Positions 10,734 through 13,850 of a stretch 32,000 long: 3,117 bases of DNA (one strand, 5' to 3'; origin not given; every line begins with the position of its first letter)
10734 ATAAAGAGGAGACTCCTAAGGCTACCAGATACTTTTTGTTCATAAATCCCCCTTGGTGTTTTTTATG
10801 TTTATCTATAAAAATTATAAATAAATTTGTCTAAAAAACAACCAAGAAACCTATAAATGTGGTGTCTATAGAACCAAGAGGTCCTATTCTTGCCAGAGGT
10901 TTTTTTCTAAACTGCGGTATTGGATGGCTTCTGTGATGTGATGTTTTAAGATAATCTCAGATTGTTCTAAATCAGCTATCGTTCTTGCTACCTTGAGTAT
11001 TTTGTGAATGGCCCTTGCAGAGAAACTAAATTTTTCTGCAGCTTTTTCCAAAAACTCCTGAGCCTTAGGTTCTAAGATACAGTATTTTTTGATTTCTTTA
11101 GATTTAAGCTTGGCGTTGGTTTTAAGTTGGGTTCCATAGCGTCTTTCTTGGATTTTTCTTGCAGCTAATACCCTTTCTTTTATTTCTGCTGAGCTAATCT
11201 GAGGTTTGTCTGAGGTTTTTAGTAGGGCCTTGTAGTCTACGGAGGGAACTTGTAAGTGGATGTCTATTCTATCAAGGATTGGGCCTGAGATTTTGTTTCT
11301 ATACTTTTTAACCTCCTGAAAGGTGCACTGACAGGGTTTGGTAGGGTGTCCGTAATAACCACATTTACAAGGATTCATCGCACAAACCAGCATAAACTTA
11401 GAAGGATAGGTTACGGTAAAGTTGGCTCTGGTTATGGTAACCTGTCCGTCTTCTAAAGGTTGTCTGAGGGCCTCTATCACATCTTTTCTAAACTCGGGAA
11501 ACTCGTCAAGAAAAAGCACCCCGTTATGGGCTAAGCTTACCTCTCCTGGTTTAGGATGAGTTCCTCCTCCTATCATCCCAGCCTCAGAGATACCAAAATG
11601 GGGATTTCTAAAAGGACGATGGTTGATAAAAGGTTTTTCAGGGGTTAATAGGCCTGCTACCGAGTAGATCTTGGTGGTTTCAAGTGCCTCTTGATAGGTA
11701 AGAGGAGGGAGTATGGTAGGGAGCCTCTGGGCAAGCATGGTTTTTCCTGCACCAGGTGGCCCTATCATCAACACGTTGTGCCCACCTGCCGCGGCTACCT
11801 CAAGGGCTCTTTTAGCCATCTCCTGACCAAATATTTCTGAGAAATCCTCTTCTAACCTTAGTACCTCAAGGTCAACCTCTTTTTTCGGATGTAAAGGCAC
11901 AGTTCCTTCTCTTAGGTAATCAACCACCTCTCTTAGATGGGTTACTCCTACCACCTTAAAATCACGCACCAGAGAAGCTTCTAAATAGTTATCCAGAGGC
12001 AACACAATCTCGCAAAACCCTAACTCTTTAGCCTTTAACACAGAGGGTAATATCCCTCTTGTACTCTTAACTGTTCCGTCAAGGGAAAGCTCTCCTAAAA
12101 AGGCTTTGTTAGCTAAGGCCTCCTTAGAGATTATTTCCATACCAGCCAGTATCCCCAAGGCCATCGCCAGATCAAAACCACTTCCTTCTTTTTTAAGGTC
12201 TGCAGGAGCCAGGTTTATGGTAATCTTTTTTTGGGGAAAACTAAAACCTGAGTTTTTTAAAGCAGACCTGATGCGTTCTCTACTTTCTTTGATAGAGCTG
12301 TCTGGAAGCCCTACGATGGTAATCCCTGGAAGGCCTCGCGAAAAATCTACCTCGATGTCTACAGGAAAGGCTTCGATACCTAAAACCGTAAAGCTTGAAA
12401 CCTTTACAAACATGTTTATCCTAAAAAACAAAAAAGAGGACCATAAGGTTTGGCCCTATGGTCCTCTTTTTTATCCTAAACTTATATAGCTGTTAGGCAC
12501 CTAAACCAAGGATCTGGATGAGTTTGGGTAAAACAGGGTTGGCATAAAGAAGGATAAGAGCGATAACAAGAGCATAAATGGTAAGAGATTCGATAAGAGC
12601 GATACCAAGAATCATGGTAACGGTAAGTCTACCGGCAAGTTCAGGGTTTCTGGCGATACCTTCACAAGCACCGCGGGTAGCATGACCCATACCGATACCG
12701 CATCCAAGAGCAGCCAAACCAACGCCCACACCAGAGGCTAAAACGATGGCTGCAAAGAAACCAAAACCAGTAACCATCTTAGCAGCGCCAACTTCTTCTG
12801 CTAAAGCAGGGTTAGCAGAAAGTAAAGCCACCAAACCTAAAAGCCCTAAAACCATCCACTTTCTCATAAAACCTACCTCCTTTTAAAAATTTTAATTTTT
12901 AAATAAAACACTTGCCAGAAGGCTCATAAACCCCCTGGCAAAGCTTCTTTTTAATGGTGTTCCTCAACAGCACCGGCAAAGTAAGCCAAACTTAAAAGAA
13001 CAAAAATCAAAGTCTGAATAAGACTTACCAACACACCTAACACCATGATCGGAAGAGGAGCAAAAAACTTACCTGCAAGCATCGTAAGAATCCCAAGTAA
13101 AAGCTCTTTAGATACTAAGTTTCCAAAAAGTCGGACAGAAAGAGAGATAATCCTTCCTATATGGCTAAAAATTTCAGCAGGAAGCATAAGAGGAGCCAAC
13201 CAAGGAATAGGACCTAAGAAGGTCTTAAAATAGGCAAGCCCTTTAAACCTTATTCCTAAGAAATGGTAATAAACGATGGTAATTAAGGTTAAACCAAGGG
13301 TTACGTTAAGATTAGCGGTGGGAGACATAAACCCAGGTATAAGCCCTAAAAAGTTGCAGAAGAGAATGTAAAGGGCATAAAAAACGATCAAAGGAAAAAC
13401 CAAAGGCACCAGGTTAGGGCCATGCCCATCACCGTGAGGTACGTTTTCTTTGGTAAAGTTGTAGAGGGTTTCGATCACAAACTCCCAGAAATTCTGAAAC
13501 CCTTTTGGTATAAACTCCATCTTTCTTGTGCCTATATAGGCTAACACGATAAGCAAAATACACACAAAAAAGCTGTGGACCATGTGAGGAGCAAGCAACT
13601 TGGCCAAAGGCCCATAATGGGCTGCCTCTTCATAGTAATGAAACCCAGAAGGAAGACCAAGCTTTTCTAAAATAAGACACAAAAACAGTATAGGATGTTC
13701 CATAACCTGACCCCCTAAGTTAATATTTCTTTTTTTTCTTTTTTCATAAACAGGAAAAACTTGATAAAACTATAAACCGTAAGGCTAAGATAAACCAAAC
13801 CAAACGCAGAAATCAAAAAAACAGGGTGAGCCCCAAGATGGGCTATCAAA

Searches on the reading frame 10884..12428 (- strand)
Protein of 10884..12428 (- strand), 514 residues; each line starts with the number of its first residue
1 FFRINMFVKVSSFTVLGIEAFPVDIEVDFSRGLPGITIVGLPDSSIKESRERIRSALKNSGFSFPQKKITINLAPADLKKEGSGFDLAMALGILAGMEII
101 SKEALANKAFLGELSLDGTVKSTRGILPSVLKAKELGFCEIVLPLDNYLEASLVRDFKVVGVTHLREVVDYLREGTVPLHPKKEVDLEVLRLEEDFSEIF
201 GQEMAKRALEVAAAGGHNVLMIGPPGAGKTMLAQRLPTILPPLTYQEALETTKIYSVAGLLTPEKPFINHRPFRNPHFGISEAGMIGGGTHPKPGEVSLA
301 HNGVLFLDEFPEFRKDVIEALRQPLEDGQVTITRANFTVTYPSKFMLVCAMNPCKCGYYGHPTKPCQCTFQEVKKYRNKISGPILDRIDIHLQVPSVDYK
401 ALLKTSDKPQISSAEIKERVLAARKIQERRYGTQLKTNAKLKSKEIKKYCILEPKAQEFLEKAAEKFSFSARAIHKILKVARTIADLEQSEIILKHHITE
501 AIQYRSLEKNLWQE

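Call 75: search_protein_families(library=pfam, proteins=[window:10884-12428:-], max_evalue=0.001)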
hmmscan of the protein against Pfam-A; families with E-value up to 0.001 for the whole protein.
window:10884-12428:- (514 aa): 9 families
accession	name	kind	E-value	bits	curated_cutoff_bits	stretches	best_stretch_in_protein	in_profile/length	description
PF01078.27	Mg_chelatase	-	1.2e-95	319.2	20.3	1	195-400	1-205/207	Magnesium chelatase, subunit ChlI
PF13541.12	ChlI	-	1.6e-46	157.6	27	1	25-147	1-121/121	Subunit ChlI of Mg-chelatase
PF13335.12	Mg_chelatase_C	-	5.3e-33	113.9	26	1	412-505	3-94/94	Magnesium chelatase, subunit ChlI C-terminal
PF00493.29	MCM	-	2e-10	40.6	23.3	1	293-361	113-181/224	MCM P-loop domain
PF07728.20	AAA_5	-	4.1e-10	40.2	22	1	301-355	66-125/139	AAA domain (dynein-related subfamily)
PF00158.32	Sigma54_activat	-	1e-06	29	20.2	1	207-351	13-141/168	Sigma-54 interaction domain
PF05496.18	RuvB_N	-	9e-05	22.7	27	0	196-234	6-51/159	Holliday junction DNA helicase RuvB P-loop domain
PF05362.19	Lon_C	-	0.00034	20.7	21.1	1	45-169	69-199/205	Lon protease (S16) C-terminal proteolytic domain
PF07724.20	AAA_2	-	0.00045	20.7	27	0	218-331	5-105/166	AAA domain (Cdc48 subfamily)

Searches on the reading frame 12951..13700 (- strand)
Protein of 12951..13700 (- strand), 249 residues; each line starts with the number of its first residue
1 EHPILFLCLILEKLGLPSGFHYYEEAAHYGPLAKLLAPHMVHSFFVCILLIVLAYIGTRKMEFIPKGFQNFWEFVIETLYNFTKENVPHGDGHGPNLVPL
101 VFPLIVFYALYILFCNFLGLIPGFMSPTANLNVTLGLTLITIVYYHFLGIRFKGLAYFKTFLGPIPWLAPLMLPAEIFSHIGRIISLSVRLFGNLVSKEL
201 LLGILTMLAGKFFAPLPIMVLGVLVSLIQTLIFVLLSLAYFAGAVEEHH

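Call 79: search_protein_families(library=pfam, proteins=[window:12951-13700:-], max_evalue=0.00001)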
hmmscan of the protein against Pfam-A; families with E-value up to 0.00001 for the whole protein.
window:12951-13700:- (249 aa): 1 family
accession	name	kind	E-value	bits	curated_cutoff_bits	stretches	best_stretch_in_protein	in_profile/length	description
PF00119.25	ATP-synt_A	-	6.8e-43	147.5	33.9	1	40-241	1-216/217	ATP synthase A chain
